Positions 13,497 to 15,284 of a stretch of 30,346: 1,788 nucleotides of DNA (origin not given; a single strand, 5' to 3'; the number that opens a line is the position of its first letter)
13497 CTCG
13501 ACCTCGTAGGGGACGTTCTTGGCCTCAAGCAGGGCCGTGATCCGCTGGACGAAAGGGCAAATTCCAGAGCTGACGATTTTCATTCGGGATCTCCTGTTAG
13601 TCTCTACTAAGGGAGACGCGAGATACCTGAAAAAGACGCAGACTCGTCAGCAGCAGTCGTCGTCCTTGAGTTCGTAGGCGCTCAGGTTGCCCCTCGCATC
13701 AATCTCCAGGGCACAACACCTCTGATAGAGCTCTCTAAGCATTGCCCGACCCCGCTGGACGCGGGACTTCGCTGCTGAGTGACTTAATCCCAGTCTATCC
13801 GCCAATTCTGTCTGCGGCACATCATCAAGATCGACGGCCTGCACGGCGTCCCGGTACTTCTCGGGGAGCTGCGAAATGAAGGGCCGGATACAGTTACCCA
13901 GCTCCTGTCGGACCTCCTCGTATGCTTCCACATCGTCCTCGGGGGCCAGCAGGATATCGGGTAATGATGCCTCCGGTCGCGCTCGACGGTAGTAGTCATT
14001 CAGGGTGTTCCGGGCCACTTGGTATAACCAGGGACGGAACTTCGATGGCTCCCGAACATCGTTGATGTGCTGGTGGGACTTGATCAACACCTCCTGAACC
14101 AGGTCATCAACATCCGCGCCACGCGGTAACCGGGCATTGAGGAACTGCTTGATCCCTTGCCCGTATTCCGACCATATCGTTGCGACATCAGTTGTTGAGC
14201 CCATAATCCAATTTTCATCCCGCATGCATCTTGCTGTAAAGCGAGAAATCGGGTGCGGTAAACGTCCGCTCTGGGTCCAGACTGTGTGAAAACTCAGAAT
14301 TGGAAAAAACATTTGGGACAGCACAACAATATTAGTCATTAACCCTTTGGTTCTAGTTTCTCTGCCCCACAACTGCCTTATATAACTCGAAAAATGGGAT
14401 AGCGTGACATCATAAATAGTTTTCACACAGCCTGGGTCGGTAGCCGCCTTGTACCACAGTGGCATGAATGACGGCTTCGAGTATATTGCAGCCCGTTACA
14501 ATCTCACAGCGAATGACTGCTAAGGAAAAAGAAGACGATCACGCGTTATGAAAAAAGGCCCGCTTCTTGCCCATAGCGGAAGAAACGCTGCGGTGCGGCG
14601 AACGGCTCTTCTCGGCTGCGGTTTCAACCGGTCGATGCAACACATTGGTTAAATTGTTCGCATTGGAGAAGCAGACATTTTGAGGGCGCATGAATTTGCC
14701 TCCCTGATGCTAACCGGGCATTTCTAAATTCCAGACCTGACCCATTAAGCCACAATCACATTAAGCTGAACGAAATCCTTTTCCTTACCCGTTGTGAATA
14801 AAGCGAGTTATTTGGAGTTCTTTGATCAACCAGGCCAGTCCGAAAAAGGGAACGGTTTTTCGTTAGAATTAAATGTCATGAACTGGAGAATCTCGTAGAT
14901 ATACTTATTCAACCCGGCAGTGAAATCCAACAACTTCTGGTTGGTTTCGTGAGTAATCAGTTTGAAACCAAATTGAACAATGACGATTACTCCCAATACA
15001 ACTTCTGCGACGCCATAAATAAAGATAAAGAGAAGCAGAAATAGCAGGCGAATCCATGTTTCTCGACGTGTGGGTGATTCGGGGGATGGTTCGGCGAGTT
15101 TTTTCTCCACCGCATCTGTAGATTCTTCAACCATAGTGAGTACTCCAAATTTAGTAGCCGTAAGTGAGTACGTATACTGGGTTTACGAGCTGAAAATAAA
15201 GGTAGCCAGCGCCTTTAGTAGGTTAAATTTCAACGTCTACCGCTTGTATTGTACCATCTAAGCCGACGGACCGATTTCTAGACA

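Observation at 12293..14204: Operon of a CorE-like Cys-tailed ECF sigma factor, a Cys-tailed GST, an AhpD-like CxxC protein and a CPx5C membrane protein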

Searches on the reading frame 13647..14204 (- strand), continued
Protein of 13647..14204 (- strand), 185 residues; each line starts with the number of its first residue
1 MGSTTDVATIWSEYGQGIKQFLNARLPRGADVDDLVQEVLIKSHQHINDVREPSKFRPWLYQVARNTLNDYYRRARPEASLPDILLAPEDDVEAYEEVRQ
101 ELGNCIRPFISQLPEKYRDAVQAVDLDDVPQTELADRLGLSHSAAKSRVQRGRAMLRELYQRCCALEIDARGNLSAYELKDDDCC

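Call 76: find_encoding_contigs(protein=P0108, flank=3500, max_places=1)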
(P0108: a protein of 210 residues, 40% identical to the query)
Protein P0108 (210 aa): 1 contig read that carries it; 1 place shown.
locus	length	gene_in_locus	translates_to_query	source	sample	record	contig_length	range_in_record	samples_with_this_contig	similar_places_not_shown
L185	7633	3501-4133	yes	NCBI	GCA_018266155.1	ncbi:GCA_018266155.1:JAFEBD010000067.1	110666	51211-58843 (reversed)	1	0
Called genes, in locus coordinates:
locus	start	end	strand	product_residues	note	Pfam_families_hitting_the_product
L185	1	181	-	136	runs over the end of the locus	-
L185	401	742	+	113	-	PF12840:HTH_20, PF13412:HTH_24 (weak), PF01022:HTH_5, PF12802:MarR_2 (weak)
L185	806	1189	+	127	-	PF06953:ArsD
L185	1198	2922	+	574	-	PF00142:Fer4_NifH (faint), PF01656:CbiA, PF01695:IstB_IS21 (faint), PF02374:ArsA_ATPase, PF13614:AAA_31 (weak), PF01656:CbiA, PF02374:ArsA_ATPase, PF10609:ParA (weak), +4 more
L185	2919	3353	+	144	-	PF01451:LMWPc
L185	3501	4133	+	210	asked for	PF07638:Sigma70_ECF (weak), PF04542:Sigma70_r2, PF04545:Sigma70_r4 (weak), PF08281:Sigma70_r4_2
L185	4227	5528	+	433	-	PF01266:DAO (weak), PF13450:NAD_binding_8 (weak), PF13738:Pyr_redox_3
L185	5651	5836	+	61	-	-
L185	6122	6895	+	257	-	PF07690:MFS_1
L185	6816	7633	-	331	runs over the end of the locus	PF00126:HTH_1, PF03466:LysR_substrate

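Call 77: search_protein_families(library=ncbifam, proteins=[L183:3095-3484:+, L184:2296-3138:-, L185:4227-5528:+, L185:806-1189:+, L185:1198-2922:+, L185:2919-3353:+, L185:6122-6895:+, L184:4183-4545:+, L183:2021-3001:+], max_evalue=1e-8)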
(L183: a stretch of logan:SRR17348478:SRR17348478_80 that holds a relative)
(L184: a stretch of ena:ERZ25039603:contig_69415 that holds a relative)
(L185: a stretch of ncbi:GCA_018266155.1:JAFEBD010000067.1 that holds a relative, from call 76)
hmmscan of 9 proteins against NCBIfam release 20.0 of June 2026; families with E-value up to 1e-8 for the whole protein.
L183:3095-3484:+ (129 aa): 1 family
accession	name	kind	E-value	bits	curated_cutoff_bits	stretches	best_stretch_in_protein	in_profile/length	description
NF041414.1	ArsI_CadI_VOC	equivalog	2.8e-54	182.7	116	1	3-124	1-122/147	ArsI/CadI family heavy metal resistance metalloenzyme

L184:2296-3138:- (280 aa): 24 families
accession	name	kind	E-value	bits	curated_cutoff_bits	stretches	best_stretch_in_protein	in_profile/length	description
NF041537.1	ArsM_AhpD_UU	exception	1.9e-21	76.3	510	1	37-145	69-178/345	arsenite methyltransferase/AhpD domain selenoprotein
NF008823.0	PRK11873.1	subfamily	8.8e-20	71.3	263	1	39-147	72-181/272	arsenite methyltransferase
NF047649.1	MTase_UXPK_star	exception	1e-19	70.7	460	1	39-145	72-179/283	methyltransferase/UXPK-star double selenoprotein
NF041536.1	ArsM_DUF2284_UU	exception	4.7e-18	64.8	575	1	41-145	73-178/459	arsenite methyltransferase/DUF2284 domain selenoprotein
NF001243.0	PRK00216.1-4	equivalog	5.3e-17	61.9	235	1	35-152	38-156/237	demethylmenaquinone methyltransferase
TIGR02752.1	MenG_heptapren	equivalog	1.7e-15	57.2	419.85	1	39-152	40-154/231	demethylmenaquinone methyltransferase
NF001240.0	PRK00216.1-1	equivalog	2.8e-15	56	378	1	37-161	56-179/251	bifunctional demethylmenaquinone methyltransferase/2-methoxy-6-polyprenyl-1,4-benzoquinol methylase UbiE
NF045667.1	MTase_DVU1556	equivalog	1.2e-13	51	155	1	32-147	10-119/213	DVU_1556 family methyltransferase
TIGR01934.1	MenG_MenH_UbiE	subfamily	1.5e-13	50.6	158.35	1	35-160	30-154/223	ubiquinone/menaquinone biosynthesis methyltransferase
NF001244.0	PRK00216.1-5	equivalog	4.9e-13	48.9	216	1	35-152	39-158/236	bifunctional demethylmenaquinone methyltransferase/2-methoxy-6-polyprenyl-1,4-benzoquinol methylase UbiE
NF052510.1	methyltran_MpqE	exception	2.2e-12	46.9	335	1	35-149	37-153/234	methyl-plastoquinone biosynthesis methyltransferase MpqE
NF043040.1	corrin_prot_MT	hypoth_equivalog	3.1e-12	46.4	180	1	29-145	27-145/216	corrinoid protein-associated methyltransferase CpaM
TIGR01983.1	UbiG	equivalog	3.5e-12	46.1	102.95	1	29-147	33-151/228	bifunctional 2-polyprenyl-6-hydroxyphenol methylase/3-demethylubiquinol 3-O-methyltransferase UbiG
NF001453.0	PRK00312.1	equivalog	2.8e-11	43.4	188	1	34-145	70-173/217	protein-L-isoaspartate(D-aspartate) O-methyltransferase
NF010550.0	PRK13943.1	equivalog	3.8e-11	42.7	359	1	38-144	74-175/322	protein-L-isoaspartate O-methyltransferase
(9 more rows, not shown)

L185:4227-5528:+ (433 aa): 1 family
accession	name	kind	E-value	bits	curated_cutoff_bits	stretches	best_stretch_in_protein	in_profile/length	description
NF040505.1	ArsO_flavin_mono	equivalog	2.1e-09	37.3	425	0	11-227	3-186/346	ArsO family NAD(P)H-dependent flavin-containing monooxygenase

L185:806-1189:+ (127 aa): 1 family
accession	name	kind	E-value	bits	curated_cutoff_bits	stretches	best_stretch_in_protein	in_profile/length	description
NF033727.2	chaperon_ArsD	equivalog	3.1e-36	123.8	90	1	4-97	2-96/97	arsenite efflux transporter metallochaperone ArsD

L185:1198-2922:+ (574 aa): 16 families
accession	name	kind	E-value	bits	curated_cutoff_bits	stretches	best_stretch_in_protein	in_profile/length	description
TIGR04291.1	arsen_driv_ArsA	equivalog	4.5e-229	761.8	650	1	8-571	3-562/565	arsenical pump-driving ATPase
TIGR00345.1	GET3_arsA_TRC40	subfamily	6.3e-101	337.8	135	2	12-291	1-294/299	TRC40/GET3/ArsA family transport-energizing ATPase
NF041417.1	ArsA_halo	exception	5.2e-97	326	800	2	9-380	13-383/617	arsenical pump-driving ATPase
NF053622.1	ATPseBagAMYCTU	equivalog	4.6e-23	82.2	400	1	12-85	11-88/325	ATPase BagA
NF053621.1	ATPseBagBMYCTU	equivalog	4.5e-21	75.3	521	1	11-165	15-170/371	ATPase BagB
NF050088.1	Get3_fold_NosAFP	equivalog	6.4e-18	64.8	325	0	11-66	5-60/364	Get3/ArsA fold putative tail anchor-mediating ATPase NosAFP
NF041546.1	ParA_partition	equivalog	7.4e-17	61.6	180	0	15-70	7-63/203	ParA family partition ATPase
TIGR01969.1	minD_arch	subfamily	2.9e-12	46.3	201.75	0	334-369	5-40/251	cell division ATPase MinD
NF041136.1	MrpORP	equivalog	2.2e-11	43.7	450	0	333-367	9-43/365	iron-sulfur cluster carrier protein MrpORP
TIGR01968.1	minD_bact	equivalog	6.5e-11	42.1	212.9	0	332-367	4-39/261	septum site-determining protein MinD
NF047398.1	AAA_KGGVGR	domain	2.3e-10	41.1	90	0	8-45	3-40/190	KGGVGR-motif variant AAA ATPase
TIGR03371.1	cellulose_yhjQ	equivalog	1.2e-09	38.1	157.85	0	338-373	10-45/246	cellulose biosynthesis protein BcsQ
TIGR01281.1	DPOR_bchL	equivalog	1.5e-09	37.6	345.15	0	332-372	2-42/268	ferredoxin:protochlorophyllide reductase (ATP-dependent) iron-sulfur ATP-binding protein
NF009701.0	PRK13230.1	subfamily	1.7e-09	37.1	350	0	9-50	2-43/291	nitrogenase reductase-like protein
NF038214.1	IS21_help_AAA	equivalog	5.7e-09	36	200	0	2-44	85-126/232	IS21-like element helper ATPase IstB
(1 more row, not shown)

L185:2919-3353:+ (144 aa): 3 families
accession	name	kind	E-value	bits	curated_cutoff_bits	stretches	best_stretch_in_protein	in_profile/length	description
TIGR02691.1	arsC_pI258_fam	equivalog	3.7e-29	101.6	174.3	1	9-134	1-126/129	arsenate reductase (thioredoxin)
NF010053.0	PRK13530.1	subfamily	4.2e-27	95.1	215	1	6-138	3-129/133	arsenate reductase (thioredoxin)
TIGR02689.1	ars_reduc_gluta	equivalog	1.4e-21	77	157.6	1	7-130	1-118/126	arsenate reductase, glutathione/glutaredoxin type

L185:6122-6895:+ (257 aa): 1 family
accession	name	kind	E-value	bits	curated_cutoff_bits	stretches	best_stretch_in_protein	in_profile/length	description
NF033733.1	MFS_ArsK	equivalog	5e-19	68.4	400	1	1-239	133-379/388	arsenite efflux MFS transporter ArsK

L184:4183-4545:+ (120 aa): 0 families

L183:2021-3001:+ (326 aa): 0 families

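Call 85: fold_search(model_id=the predicted structure, library=pdb)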
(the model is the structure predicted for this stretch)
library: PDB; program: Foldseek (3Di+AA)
matches with E <= 10: 346; with E <= 0.001: 29
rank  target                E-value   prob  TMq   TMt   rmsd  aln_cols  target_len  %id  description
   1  9m9e_F                6.3e-07  1.00  0.35  0.37  12.6       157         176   25  Structural Basis of Pausing During Transcription Initiation in Mycobacterium tuberculosis (released 2026-01-14)
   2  8z6g_B                6.7e-07  1.00  0.37  0.41  12.2       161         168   23  the AlgU-MucAcyto complex structure in Pseudomonas aeruginosa (released 2024-05-08)
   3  6dv9_F                9.4e-07  1.00  0.34  0.36  18.4       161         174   24  Crystal structure of Mycobacterium tuberculosis transcription initiation complex(ECF sigma factor L) containing 5nt RN (released 2019-02-20)
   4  6kon_F                1.4e-06  1.00  0.31  0.32  17.6       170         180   25  Mycobacterium tuberculosis initial transcription complex comprising sigma H and 5'-OH RNA of 5 nt (released 2020-03-11)
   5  1or7_B                2.2e-06  1.00  0.37  0.42  12.0       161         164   26  Crystal Structure of Escherichia coli sigmaE with the Cytoplasmic Domain of its Anti-sigma RseA (released 2003-04-15)
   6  6jcy_F                2.6e-06  1.00  0.32  0.36  18.3       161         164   27  Mycobacterium tuberculosis RNA polymerase transcription initiation open complex with a chimeric ECF sigma factor sigH/ (released 2019-05-29)
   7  6kop_F                3.3e-06  1.00  0.33  0.37  18.3       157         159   27  Mycobacterium tuberculosis initial transcription complex comprising sigma H and 5'-OH RNA of 9 nt (released 2020-03-11)
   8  5wur_A                3.9e-06  1.00  0.37  0.43  15.1       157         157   27  Crystal structure of SigW in complex with its anti-sigma RsiW, an oxdized form (released 2017-03-29)
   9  6koo_F                3.9e-06  1.00  0.33  0.33  18.4       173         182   22  Mycobacterium tuberculosis initial transcription complex comprising sigma H and 5'-OH RNA of 7 nt (released 2020-03-11)
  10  1or7_A                4.1e-06  1.00  0.36  0.37  14.4       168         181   26  Crystal Structure of Escherichia coli sigmaE with the Cytoplasmic Domain of its Anti-sigma RseA (released 2003-04-15)
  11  6jcx_F                4.1e-06  1.00  0.33  0.33  18.5       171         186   24  Mycobacterium tuberculosis transcription initiation complex with ECF sigma factor sigma H and 6nt RNA (released 2019-05-29)
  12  8z6g_D                5.1e-06  1.00  0.37  0.40  12.4       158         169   23  the AlgU-MucAcyto complex structure in Pseudomonas aeruginosa (released 2024-05-08)
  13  5zx2_F                6.1e-06  1.00  0.31  0.32  17.2       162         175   24  Mycobacterium tuberculosis RNA polymerase transcription initiation complex with ECF sigma factor sigma H and 7nt RNA (released 2019-03-20)
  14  9m98_F                6.8e-06  1.00  0.37  0.42  18.0       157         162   24  Structural Basis of Pausing During Transcription Initiation in Mycobacterium tuberculosis (released 2026-01-14)
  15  6koq_F                9.5e-06  1.00  0.29  0.36  20.5       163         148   22  Mycobacterium tuberculosis initial transcription complex comprising sigma H and 5'-OH RNA of 10 nt (released 2020-03-11)
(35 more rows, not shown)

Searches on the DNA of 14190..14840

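Call 83: search_rna_families(source=window, start=14190, end=14840, threshold=evalue, max_evalue=1)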
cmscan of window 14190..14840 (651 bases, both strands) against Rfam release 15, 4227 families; matches with E-value up to 1: 0.
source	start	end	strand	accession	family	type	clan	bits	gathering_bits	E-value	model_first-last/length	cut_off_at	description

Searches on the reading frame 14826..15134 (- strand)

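Call 5: search_protein_families(library=ncbifam, proteins=[window:14826-15134:-], max_evalue=0.01)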
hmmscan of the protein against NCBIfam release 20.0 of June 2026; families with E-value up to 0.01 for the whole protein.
window:14826-15134:- (102 aa): 0 families

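Call 6: search_protein_families(library=pfam, proteins=[window:14826-15134:-], max_evalue=0.01)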
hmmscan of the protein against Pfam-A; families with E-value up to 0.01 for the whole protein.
window:14826-15134:- (102 aa): 1 family
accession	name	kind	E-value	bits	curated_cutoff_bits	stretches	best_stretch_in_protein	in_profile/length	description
PF14333.11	DUF4389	-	6e-28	97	25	1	23-98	1-76/76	Domain of unknown function (DUF4389)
